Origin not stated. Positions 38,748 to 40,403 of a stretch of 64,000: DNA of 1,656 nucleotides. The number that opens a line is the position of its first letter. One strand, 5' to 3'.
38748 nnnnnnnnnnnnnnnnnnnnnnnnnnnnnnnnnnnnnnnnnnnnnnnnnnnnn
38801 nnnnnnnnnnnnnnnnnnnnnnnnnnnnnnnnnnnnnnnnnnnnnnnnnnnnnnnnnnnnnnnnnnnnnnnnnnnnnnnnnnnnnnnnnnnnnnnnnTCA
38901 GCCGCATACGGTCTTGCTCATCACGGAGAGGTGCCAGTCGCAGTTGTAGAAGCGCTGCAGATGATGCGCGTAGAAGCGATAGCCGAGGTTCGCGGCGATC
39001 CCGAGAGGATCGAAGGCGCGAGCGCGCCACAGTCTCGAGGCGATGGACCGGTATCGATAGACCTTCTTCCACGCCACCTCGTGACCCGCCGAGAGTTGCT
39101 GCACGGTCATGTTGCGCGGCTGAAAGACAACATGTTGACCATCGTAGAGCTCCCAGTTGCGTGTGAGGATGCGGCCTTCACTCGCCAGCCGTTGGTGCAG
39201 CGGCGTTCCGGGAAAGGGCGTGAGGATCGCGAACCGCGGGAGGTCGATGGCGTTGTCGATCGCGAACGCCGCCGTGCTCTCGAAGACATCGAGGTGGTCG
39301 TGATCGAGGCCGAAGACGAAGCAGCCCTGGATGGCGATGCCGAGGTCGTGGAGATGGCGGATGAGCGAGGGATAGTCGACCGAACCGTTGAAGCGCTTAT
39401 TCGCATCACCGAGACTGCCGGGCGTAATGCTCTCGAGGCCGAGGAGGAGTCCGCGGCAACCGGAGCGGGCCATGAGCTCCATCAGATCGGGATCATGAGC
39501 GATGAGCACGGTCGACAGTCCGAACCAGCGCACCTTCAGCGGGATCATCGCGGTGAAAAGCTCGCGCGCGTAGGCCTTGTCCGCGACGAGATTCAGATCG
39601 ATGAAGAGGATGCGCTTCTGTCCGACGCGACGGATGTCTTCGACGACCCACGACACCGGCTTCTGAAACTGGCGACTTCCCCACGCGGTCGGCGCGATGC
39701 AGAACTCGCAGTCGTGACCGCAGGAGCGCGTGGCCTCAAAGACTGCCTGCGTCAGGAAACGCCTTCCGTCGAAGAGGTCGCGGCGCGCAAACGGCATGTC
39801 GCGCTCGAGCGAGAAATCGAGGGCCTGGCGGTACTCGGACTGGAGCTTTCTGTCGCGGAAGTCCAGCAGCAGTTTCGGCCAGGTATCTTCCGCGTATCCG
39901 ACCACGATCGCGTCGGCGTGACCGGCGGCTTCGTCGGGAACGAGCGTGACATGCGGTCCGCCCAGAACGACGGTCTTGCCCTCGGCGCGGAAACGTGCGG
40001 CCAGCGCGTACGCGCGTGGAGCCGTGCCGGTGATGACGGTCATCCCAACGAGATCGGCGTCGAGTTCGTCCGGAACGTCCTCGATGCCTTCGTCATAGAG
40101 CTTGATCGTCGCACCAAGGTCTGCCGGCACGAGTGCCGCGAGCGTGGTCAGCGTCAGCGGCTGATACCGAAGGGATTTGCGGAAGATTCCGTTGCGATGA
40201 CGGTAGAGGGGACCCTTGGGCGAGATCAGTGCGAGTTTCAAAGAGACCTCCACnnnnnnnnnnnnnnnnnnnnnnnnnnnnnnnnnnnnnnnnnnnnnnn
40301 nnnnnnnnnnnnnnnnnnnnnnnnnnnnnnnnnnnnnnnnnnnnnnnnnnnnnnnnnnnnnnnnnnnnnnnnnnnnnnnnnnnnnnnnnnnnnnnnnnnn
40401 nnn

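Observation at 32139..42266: Ten-gene overlapping operon with four tandem B12-radical-SAM paralogs, GH3 adenylase, two GNAT-like acyltransferases and a desaturase: uncharacterised lipid/N-acyl-amide pathway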

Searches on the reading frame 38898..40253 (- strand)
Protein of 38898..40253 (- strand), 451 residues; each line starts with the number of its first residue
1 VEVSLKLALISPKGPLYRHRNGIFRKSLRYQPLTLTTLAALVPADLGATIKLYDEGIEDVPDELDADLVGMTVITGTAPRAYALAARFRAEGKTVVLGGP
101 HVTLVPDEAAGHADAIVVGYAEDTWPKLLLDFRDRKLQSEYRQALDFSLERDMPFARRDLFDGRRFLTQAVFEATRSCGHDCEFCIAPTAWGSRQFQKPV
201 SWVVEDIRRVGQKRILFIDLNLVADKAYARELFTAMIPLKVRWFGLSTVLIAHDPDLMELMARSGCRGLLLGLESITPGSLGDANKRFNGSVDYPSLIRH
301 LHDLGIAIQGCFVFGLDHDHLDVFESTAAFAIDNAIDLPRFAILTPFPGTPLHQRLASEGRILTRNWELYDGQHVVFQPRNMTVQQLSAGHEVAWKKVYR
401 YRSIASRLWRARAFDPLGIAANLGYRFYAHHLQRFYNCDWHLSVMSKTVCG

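Call 5: search_protein_families(library=pfam, proteins=[window:38898-40253:-], max_evalue=0.01)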
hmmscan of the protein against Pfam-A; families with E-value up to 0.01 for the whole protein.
window:38898-40253:- (451 aa): 3 families
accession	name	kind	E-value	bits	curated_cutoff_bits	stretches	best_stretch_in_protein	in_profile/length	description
PF02310.24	B12-binding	-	8.9e-12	45.4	32.1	1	44-128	26-120/121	B12 binding domain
PF04055.27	Radical_SAM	-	2.3e-07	31.5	29.5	1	174-308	3-143/166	Radical SAM superfamily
PF13282.11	DUF4070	-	0.00011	22.7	22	1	350-447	1-98/144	Domain of unknown function (DUF4070)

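Call 6: search_protein_families(library=ncbifam, proteins=[window:38898-40253:-], max_evalue=0.01)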
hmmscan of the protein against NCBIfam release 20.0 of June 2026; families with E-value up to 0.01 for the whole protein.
window:38898-40253:- (451 aa): 14 families
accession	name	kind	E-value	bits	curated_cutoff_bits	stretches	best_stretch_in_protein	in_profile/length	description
TIGR03471.1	HpnJ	equivalog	3.7e-18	65.7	577.6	1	173-372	201-403/472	hopanoid biosynthesis associated radical SAM protein HpnJ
TIGR04479.1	bcpD_PhpK_rSAM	subfamily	1.4e-17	63.3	600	1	159-330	231-405/504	PhpK family radical SAM P-methyltransferase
TIGR04367.1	HpnR_B12_rSAM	equivalog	1.1e-14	53.8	650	1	151-386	169-400/490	hopanoid C-3 methylase HpnR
TIGR02026.1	BchE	equivalog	1.5e-14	53.8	481.35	1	170-417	195-446/497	magnesium-protoporphyrin IX monomethyl ester anaerobic oxidative cyclase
TIGR04013.1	B12_SAM_MJ_1487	hypoth_equivalog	2.9e-13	49.4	251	1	34-213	12-198/382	TIGR04013 family B12-binding domain/radical SAM domain-containing protein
NF038361.1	rSAM_Sden_1168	equivalog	6e-13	48.2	575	1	163-363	279-480/560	Sden_1168 family B12-binding radical SAM P-methyltransferase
NF050148.1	rSAM_ApyD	equivalog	1.2e-11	43.7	750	1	172-435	202-466/645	RiPP biosynthesis radical SAM protein ApyD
TIGR04072.2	rSAM_ladder_B12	equivalog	1.2e-10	40.7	360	1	89-362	94-378/443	lipid biosynthesis B12-binding/radical SAM protein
TIGR04295.1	B12_rSAM_oligo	hypoth_equivalog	8.1e-08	31.4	400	1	159-287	190-315/422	TIGR04295 family B12-binding domain-containing radical SAM protein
NF033070.1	rSAM_AprD4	equivalog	1.9e-07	30.4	500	1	99-389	125-422/456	AprD4 family radical SAM diol-dehydratase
TIGR04014.1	B12_SAM_MJ_0865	equivalog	3.1e-07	29.6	360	1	87-213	63-207/434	methyl-coenzyme M reductase glutamine C-methyltransferase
NF040546.1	rSAM_CUAEP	equivalog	4.6e-05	22.3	500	1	168-309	170-316/468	CUAEP/CCAEP-tail radical SAM (seleno)protein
NF040542.1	rSAM_RCCLKC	equivalog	0.00023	20.5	450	1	172-231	183-245/423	arsinothricin biosynthesis radical SAM protein ArsL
TIGR04428.1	B12_rSAM_trp_MT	equivalog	0.00067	18.1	500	1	176-359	223-424/558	tryptophan 2-C-methyltransferase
